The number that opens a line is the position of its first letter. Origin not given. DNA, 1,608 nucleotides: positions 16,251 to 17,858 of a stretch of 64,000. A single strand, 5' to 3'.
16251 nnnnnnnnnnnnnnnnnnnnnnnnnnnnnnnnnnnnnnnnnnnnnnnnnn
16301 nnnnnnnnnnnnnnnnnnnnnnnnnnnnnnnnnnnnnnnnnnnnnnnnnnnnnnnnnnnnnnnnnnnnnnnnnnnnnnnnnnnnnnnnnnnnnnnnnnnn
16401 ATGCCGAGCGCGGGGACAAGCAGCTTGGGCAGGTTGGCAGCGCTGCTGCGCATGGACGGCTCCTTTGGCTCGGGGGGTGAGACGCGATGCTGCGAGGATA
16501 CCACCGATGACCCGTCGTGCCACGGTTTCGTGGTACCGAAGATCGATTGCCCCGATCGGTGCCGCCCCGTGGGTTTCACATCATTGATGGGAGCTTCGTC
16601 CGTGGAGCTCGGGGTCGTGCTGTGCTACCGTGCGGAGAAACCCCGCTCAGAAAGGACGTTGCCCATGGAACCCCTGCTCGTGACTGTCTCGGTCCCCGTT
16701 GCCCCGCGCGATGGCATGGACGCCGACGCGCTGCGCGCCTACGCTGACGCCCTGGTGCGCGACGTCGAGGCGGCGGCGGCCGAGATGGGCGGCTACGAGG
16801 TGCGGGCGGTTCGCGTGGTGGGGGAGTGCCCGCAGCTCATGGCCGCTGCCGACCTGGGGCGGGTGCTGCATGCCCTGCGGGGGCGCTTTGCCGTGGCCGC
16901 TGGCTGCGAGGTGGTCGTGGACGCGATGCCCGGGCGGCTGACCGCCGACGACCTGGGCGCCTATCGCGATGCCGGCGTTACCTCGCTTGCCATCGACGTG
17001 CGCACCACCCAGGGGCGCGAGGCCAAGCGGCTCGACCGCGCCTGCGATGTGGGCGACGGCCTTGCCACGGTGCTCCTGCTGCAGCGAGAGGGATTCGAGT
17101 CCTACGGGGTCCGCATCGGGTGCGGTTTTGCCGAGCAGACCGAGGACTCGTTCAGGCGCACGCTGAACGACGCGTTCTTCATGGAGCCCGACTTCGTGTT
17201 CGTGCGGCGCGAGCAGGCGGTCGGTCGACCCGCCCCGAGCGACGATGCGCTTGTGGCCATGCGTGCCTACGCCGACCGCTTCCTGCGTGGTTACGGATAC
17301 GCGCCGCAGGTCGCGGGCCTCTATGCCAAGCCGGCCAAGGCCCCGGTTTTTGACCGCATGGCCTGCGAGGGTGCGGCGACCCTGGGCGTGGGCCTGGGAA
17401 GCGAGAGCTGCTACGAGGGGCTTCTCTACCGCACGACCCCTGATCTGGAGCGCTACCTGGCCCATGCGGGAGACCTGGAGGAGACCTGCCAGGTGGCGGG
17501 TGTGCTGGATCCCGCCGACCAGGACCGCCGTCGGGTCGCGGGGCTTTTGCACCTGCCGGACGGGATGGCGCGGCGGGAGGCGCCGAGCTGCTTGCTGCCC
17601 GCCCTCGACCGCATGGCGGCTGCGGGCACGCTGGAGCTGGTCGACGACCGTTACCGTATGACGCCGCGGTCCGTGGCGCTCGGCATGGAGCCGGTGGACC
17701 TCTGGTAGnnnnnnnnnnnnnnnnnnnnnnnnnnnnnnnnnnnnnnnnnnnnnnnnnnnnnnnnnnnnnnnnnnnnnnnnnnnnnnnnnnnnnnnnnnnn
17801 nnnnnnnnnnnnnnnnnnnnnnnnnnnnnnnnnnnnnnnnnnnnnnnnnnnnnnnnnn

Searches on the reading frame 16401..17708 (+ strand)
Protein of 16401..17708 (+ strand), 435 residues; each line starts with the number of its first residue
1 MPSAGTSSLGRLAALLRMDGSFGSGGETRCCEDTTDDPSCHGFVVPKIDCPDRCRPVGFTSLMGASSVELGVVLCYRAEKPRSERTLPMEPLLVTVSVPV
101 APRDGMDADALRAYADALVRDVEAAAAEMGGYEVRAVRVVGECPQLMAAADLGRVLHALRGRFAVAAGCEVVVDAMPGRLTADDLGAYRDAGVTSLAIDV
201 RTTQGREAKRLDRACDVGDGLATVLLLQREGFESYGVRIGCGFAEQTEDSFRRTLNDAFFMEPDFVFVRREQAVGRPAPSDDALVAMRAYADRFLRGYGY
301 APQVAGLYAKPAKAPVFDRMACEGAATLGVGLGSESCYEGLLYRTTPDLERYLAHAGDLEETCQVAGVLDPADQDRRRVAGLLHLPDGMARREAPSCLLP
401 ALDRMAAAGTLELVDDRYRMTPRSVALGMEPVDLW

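Call 71: search_protein_families(library=pfam, proteins=[window:16401-17708:+], max_evalue=0.01)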
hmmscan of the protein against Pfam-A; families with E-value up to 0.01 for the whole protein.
window:16401-17708:+ (435 aa): 1 family
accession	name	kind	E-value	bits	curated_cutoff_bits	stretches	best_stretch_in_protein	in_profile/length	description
PF04055.27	Radical_SAM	-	0.00018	22.2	29.5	1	119-257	30-165/166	Radical SAM superfamily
